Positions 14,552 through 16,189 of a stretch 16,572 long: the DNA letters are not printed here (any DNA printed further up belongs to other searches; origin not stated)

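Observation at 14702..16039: RNA ligase-like nucleotidyltransferase with an unusually long N-terminal extension and a long insert between motifs III and IV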

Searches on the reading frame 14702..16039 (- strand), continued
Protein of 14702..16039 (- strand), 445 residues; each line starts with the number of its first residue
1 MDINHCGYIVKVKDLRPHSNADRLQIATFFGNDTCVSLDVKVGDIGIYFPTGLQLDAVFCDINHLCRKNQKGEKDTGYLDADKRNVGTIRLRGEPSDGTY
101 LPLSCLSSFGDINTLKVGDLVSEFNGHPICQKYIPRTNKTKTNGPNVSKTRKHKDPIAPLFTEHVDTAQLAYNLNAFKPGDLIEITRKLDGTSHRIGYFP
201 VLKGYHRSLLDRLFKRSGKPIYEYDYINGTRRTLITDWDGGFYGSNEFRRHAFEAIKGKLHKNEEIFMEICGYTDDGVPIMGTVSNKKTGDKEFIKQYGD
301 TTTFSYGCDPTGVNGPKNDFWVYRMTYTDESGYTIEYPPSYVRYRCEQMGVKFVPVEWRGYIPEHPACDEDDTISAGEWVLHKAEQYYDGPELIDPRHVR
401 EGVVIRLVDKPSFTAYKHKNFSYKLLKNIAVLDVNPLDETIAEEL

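Call 47: predict_structure(alignment_id=A2)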
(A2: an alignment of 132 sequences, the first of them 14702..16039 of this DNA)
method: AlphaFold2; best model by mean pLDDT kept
length: 445 residues; sequences in the alignment: 132
mean_pLDDT: 90.1   pTM: 0.87
mean pLDDT of the five models: 90.1, 88.7, 88.6, 88.2, 87.9
residues with pLDDT >= 90: 342; 70-90: 63; 50-70: 29; < 50: 11
segments of 3 or more residues with pLDDT < 50: 140-143, 147-152
pLDDT, mean of each block of 10 residues (from residue 1): 83 97 96 96 98 96 96 94 93 95 98 97 97 74 48 59 90 94 96 95 92 92 93 83 80 97 97 93 93 93 93 96 96 94 98 97 86 89 91 86 95 93 93 67 61
secondary structure, 60 per line:
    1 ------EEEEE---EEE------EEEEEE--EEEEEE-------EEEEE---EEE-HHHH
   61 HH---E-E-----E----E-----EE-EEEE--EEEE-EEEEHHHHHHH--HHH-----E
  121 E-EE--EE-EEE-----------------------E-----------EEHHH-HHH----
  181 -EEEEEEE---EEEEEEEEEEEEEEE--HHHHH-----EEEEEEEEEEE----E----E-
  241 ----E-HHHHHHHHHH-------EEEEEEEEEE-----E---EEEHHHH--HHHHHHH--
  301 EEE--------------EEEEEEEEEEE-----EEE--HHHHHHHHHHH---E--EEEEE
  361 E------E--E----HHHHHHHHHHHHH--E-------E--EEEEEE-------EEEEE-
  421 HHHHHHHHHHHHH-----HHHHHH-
elements in order: E7-11 E15-17 E24-29 E32-37 E45-49 E53-55 H57-62 E88-91 E94-97 E99-102 H103-109 E130-132 E182-188 E192-206 H209-213 E219-229 H247-256 E264-273 E283-285 H286-289 H292-298 E301-303 E318-328 E334-336 H339-349 E356-361 H376-388 E402-407 E415-419 H421-433 H439-444

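Call 50: fold_search(model_id=the predicted structure, library=pdb)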
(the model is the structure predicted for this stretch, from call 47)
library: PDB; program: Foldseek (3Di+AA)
matches with E <= 10: 341; with E <= 0.001: 28
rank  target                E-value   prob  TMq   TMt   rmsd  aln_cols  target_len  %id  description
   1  6vt4                  6.2e-19  1.00  0.55  0.70   6.2       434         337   16  Naegleria gruberi RNA ligase R149A mutant apo (released 2020-04-08)
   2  6vte                  1.6e-18  1.00  0.55  0.70   6.0       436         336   16  Naegleria gruberi RNA Ligase K170M mutant with AMP and Mn (released 2020-04-08)
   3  6vt0                  1.6e-18  1.00  0.54  0.70   6.3       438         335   16  Naegleria gruberi RNA ligase K170A mutant apo (released 2020-04-08)
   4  6vt8                  4.4e-18  1.00  0.55  0.70   6.3       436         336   16  Naegleria gruberi RNA ligase E312A mutant with AMP and Mn (released 2020-04-08)
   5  6vtg_A                5.2e-18  1.00  0.54  0.69   5.5       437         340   17  Naegleria gruberi RNA ligase E227A mutant apo (released 2020-04-08)
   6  6vt3                  5.2e-18  1.00  0.53  0.67   6.6       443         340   16  Naegleria gruberi RNA ligase K326A mutant apo (released 2020-04-08)
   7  6vt1_A                5.9e-18  1.00  0.55  0.70   6.1       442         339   16  Naegleria gruberi RNA ligase D172A mutant apo (released 2020-04-08)
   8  6vt5                  7.8e-18  1.00  0.54  0.69   6.1       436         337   16  Naegleria gruberi RNA ligase R4a K121A mutant apo (released 2020-04-08)
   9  5cot                  9.3e-18  1.00  0.55  0.70   6.3       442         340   16  Structure and mechanism of a eukaryal nick-sealing RNA ligase (released 2015-10-28)
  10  6vtf_A                1.6e-17  1.00  0.53  0.67   6.7       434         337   18  Naegleria gruberi RNA ligase with PPi (released 2020-04-08)
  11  5cou                  1.9e-17  1.00  0.56  0.71   6.1       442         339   16  Structure and mechanism of a eukaryal nick-sealing RNA ligase K170M+ATP (released 2015-10-28)
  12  6vtd                  2.3e-17  1.00  0.54  0.69   5.7       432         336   17  Naegleria gruberi RNA ligase R149A mutant with ATP and Mn (released 2020-04-08)
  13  6vt9                  5.2e-17  1.00  0.53  0.68   5.7       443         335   17  Naegleria gruberi RNA ligase E227A mutant with ATP and Mn (released 2020-04-08)
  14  1xdn                  5.6e-08  1.00  0.32  0.51  11.5       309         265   14  High resolution crystal structure of an editosome enzyme from trypanosoma brucei: RNA editing ligase 1 (released 2004-12-07)
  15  2hvr_B                8.9e-07  1.00  0.31  0.42   9.7       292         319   15  Structure of T4 RNA Ligase 2 with Nicked 5'-Adenylated nucleic acid duplex containing a 3'-deoxyribonucleotide at the  (released 2006-10-17)
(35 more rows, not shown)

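Call 58: search_protein_families(library=pfam, proteins=[P0362, P0368, P0386, P0397], max_evalue=0.01)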
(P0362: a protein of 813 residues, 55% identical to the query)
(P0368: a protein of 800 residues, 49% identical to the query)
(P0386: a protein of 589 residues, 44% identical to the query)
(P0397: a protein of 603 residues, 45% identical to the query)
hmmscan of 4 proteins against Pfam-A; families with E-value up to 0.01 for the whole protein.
P0362 (813 aa): 8 families
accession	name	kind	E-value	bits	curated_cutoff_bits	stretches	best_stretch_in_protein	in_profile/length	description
PF03161.18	LAGLIDADG_2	-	9.8e-12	45.6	25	1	305-473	2-166/168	LAGLIDADG DNA endonuclease family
PF14890.11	Intein_splicing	-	6e-09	36.3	35.8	1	199-552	2-155/155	Intein splicing domain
PF07591.16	PT-HINT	-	5e-07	30.5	27.7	1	199-289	3-86/137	Pretoxin HINT domain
PF01079.26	Hint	-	1.4e-05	25.2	29.7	1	185-276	7-92/213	Hint module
PF21189.3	PHA02142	-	2.1e-05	25.3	27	1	8-102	4-92/92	PHA02142 OB-fold domain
PF09414.15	RNA_ligase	-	0.00061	20.4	27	1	673-777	80-162/171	RNA ligase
PF05203.21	Hom_end_hint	-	0.0053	17.2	32.1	0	191-226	1-36/228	Hom_end-associated Hint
PF14528.11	LAGLIDADG_3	-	0.0059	17.3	22.5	0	305-373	5-72/82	LAGLIDADG-like domain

P0368 (800 aa): 8 families
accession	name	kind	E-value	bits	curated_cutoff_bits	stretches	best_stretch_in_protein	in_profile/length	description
PF03161.18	LAGLIDADG_2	-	1.2e-17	64.8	25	1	305-472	1-167/168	LAGLIDADG DNA endonuclease family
PF21189.3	PHA02142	-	1.2e-07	32.6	27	1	8-103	4-92/92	PHA02142 OB-fold domain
PF14890.11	Intein_splicing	-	4.1e-07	30.4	35.8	1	201-547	3-155/155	Intein splicing domain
PF01079.26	Hint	-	1.4e-06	28.6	29.7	1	187-250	8-70/213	Hint module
PF14528.11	LAGLIDADG_3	-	1.8e-05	25.4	22.5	1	305-381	4-79/82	LAGLIDADG-like domain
PF07591.16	PT-HINT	-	0.00035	21.3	27.7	1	203-291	6-87/137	Pretoxin HINT domain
PF05203.21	Hom_end_hint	-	0.004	17.6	32.1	0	192-221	1-30/228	Hom_end-associated Hint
PF09414.15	RNA_ligase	-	0.007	17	27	0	618-763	64-161/171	RNA ligase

P0386 (589 aa): 6 families
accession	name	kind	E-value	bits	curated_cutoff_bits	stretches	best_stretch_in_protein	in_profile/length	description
PF01079.26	Hint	-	1.3e-07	31.9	29.7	1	186-289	8-113/213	Hint module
PF21189.3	PHA02142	-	4.9e-07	30.5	27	1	6-101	4-92/92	PHA02142 OB-fold domain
PF07591.16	PT-HINT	-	6.1e-05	23.7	27.7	1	207-291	9-88/137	Pretoxin HINT domain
PF14890.11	Intein_splicing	-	0.00024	21.4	35.8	1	206-357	9-155/155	Intein splicing domain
PF05203.21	Hom_end_hint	-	0.0037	17.7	32.1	1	191-336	1-141/228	Hom_end-associated Hint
PF19652.4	DUF6155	-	0.0055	17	27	0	334-388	75-129/170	Family of unknown function (DUF6155)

P0397 (603 aa): 4 families
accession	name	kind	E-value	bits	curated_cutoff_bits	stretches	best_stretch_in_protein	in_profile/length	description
PF21189.3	PHA02142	-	4e-09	37.3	27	1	6-94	4-92/92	PHA02142 OB-fold domain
PF14890.11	Intein_splicing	-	2.5e-06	27.8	35.8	1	196-361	10-155/155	Intein splicing domain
PF09414.15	RNA_ligase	-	1e-05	26.2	27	1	478-566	80-161/171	RNA ligase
PF01079.26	Hint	-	0.0057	16.7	29.7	0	175-262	8-90/213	Hint module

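Call 65: get_annotated_region(hit=H3, flank=8000)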
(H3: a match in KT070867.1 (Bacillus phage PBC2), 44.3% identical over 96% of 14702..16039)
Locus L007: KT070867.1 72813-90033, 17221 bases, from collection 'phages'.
description: Bacillus phage PBC2, complete genome.
organism: Bacillus phage PBC2 (NCBI taxid 1675029)
taxonomy: Viruses; Duplodnaviria; Heunggongvirae; Uroviricota; Caudoviricetes; Andregratiavirinae; Haetaevirus; Haetaevirus PBC2
host: Bacillus cereus; source: -; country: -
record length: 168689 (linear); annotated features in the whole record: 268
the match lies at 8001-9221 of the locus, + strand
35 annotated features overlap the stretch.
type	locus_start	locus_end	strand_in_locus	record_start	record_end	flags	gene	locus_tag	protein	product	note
CDS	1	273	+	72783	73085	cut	-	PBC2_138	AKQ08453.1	hypothetical protein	-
CDS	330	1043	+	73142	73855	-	-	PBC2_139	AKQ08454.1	putative DNA endonuclease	-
CDS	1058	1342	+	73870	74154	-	-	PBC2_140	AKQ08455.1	hypothetical protein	-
CDS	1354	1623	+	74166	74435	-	-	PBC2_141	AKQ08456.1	hypothetical protein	-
CDS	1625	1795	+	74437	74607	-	-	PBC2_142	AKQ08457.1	hypothetical protein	-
CDS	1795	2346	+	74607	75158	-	-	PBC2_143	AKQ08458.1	putative guanylate kinase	-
CDS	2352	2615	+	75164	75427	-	-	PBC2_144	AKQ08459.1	hypothetical protein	-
CDS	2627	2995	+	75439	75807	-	-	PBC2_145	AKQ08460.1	hypothetical protein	-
CDS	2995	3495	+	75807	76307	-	-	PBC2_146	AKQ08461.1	hypothetical protein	-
CDS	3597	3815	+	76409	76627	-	-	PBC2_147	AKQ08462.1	hypothetical protein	-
CDS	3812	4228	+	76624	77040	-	-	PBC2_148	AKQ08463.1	hypothetical protein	-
CDS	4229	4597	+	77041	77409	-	-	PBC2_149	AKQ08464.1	hypothetical protein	-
CDS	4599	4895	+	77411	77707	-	-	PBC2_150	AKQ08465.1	hypothetical protein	-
CDS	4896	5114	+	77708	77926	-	-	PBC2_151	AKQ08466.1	hypothetical protein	-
CDS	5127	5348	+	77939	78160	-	-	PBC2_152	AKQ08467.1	hypothetical protein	-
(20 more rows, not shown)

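Call 66: get_annotated_region(hit=H10, flank=8000)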
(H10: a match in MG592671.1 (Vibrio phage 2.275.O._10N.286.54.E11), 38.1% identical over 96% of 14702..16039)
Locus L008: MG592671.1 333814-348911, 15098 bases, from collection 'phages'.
description: Vibrio phage 2.275.O._10N.286.54.E11, partial genome.
organism: Vibrio phage 2.275.O._10N.286.54.E11 (NCBI taxid 1881285)
taxonomy: Viruses; Duplodnaviria; Heunggongvirae; Uroviricota; Caudoviricetes
host: Vibrio cyclitrophicus; source: iron chloride precipitation of 0.2um-filtered seawater, resuspended in oxalate solution; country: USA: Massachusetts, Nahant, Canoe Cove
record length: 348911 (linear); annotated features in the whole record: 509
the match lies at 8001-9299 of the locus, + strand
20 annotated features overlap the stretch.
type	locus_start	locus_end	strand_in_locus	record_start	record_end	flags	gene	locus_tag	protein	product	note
CDS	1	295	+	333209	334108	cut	-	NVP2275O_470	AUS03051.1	NADPH-dependent 7-cyano-7-deazaguanine reductase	NVP2275O_470; aclame_best_match:protein:vir:5432; tara_best_match:OM-RGC.v1.007061927; cvp_best_match:RF_PEP_34419358; ...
CDS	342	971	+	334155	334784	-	-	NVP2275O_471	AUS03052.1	putative vitamin uptake transporter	NVP2275O_471; tara_best_match:OM-RGC.v1.013376507; kegg:none|pfam:PF02592|cog:COG1738|egg:COG1738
CDS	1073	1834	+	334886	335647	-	-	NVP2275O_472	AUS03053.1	queuosine biosynthesis protein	NVP2275O_472; aclame_best_match:protein:vir:5433; tara_best_match:OM-RGC.v1.010569590; ...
CDS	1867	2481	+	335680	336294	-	-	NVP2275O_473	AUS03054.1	nucleophile aminohydrolase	NVP2275O_473; aclame_best_match:protein:vir:5434; tara_best_match:OM-RGC.v1.014960315; InterPro:IPR029055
CDS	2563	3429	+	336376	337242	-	-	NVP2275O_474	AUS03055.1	GTP cyclohydrolase I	NVP2275O_474; tara_best_match:OM-RGC.v1.012637756; InterPro:IPR020602; kegg:none|cog:COG0302|egg:COG0302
CDS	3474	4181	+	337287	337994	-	-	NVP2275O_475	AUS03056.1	von Willebrand factor type A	NVP2275O_475; InterPro:IPR002035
CDS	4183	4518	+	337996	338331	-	-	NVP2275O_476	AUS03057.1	winged helix-turn-helix DNA-binding domain protein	NVP2275O_476; InterPro:IPR011991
CDS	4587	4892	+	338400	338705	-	-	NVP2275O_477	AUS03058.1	hypothetical protein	NVP2275O_477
CDS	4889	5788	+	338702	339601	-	-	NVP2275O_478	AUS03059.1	hypothetical protein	NVP2275O_478; tara_best_match:OM-RGC.v1.006627691; cvp_best_match:CAMPEP_0000001182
CDS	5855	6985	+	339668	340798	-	-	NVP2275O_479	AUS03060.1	hypothetical protein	NVP2275O_479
CDS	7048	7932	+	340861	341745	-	-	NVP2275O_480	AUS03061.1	coil containing protein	NVP2275O_480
CDS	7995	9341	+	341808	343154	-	-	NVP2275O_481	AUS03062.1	RNA ligase domain protein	NVP2275O_481; InterPro:IPR021122; RNA ligase domain, REL/Rln2; RNA ligase domain protein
CDS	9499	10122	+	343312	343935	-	-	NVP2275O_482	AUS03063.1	hypothetical protein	NVP2275O_482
CDS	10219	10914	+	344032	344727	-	-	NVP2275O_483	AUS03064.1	6-pyruvoyl tetrahydropterin synthase/QueD family protein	NVP2275O_483; InterPro:IPR007115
CDS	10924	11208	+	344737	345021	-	-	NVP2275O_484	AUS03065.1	chaperonin 10 Kd subunit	NVP2275O_484; cvp_best_match:NCBI_PEP_441462899; InterPro:IPR020818; pfam:PF00166|cog:COG0234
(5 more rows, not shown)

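Call 67: search_protein_families(library=pfam, proteins=[L007:9271-10266:+, L007:10279-10581:+, L008:9499-10122:+, L008:7048-7932:+, L003:7301-7552:+, L003:8065-8745:+, L003:4661-5893:+], max_evalue=0.01)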
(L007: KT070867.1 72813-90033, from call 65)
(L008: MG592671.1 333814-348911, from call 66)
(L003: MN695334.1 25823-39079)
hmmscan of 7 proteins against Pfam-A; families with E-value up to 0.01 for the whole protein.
L007:9271-10266:+ (331 aa): 7 families
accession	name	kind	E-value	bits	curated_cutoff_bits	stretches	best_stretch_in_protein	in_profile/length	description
PF13671.12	AAA_33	-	7.2e-17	62.5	27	1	5-133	2-141/143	AAA domain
PF08433.16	KTI12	-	1.6e-08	34.8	22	1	5-143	4-148/271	Chromatin associated protein KTI12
PF06414.18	Zeta_toxin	-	8.2e-08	32.4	22.3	1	5-116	19-143/199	Zeta toxin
PF01966.28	HD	-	5.8e-06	27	22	1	202-302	3-92/116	HD domain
PF01583.26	APS_kinase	-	0.00011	22.7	21.1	1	5-105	5-110/152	Adenylylsulphate kinase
PF13207.12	AAA_17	-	0.0034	18.1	27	1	8-99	1-100/136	AAA domain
PF01591.24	6PF2K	-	0.0036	17.1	27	0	67-91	95-119/223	6-phosphofructo-2-kinase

L007:10279-10581:+ (100 aa): 0 families

L008:9499-10122:+ (207 aa): 1 family
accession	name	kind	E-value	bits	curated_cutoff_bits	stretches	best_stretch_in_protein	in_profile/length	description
PF23447.1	DUF7128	-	0.0094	16.3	25.7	1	7-32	13-38/44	Domain of unknown function (DUF7128)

L008:7048-7932:+ (294 aa): 0 families

L003:7301-7552:+ (83 aa): 1 family
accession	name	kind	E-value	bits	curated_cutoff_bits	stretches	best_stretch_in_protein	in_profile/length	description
PF12728.13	HTH_17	-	1.7e-06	28.6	27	1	5-51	1-44/51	Helix-turn-helix domain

L003:8065-8745:+ (226 aa): 2 families
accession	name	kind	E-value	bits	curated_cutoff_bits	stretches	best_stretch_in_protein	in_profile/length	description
PF00149.33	Metallophos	-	7.1e-08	33.6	21.5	1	1-194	1-159/191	Calcineurin-like phosphoesterase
PF12850.12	Metallophos_2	-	3.3e-06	27.6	27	1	1-199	1-124/154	Calcineurin-like phosphoesterase superfamily domain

L003:4661-5893:+ (410 aa): 5 families
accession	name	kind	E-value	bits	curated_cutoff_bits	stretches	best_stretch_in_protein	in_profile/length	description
PF04851.21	ResIII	-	7.9e-16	58.8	22.5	1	6-168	4-163/164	Type III restriction enzyme, res subunit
PF00270.35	DEAD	-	1.2e-12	48.4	26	1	10-168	4-161/167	DEAD/DEAH box helicase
PF18766.7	SWI2_SNF2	-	1.9e-09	38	26.7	1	23-233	21-213/221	SWI2/SNF2 ATPase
PF00271.37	Helicase_C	-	1.5e-06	28.8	23.5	1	227-346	6-109/110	Helicase conserved C-terminal domain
PF00864.24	P2X_receptor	-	0.0029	17.2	27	1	19-154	71-200/361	ATP P2X receptor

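Call 78: find_encoding_contigs(protein=P0118, flank=10000, max_places=1)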
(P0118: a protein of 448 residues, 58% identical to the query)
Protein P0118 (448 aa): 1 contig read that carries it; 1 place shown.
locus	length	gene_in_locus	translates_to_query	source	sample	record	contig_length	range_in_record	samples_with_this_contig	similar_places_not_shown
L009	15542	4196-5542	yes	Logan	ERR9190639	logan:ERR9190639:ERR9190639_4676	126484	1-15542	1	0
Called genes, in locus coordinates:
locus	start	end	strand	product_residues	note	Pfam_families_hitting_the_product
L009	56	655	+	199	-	-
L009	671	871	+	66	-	-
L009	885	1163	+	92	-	-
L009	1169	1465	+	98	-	-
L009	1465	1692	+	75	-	-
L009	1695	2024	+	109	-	-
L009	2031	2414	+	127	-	-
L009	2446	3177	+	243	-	PF00149:Metallophos, PF12850:Metallophos_2 (faint)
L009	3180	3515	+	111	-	-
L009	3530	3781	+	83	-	PF25708:Phage_T7_Gp5_9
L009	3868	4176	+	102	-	-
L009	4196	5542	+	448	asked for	PF09414:RNA_ligase (weak)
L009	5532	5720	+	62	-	-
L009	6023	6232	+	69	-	-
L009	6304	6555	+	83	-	-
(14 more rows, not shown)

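Call 79: find_encoding_contigs(protein=P0004, flank=10000, max_places=1)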
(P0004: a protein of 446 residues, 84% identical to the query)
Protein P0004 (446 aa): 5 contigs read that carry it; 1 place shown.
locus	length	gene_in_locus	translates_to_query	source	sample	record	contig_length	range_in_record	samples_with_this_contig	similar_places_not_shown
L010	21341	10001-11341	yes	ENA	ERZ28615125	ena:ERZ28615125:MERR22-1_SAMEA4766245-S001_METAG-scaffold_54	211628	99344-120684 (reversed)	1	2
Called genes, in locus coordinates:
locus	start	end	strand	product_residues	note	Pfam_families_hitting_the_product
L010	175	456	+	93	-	-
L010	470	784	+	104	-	-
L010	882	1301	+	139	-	-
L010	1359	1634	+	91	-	-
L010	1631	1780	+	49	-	-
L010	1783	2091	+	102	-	-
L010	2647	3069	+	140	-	-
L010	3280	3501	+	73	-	-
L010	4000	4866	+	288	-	-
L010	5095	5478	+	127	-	-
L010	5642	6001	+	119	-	-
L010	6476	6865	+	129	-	-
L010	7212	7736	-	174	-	-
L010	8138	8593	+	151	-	-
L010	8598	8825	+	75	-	-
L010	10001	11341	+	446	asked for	PF09414:RNA_ligase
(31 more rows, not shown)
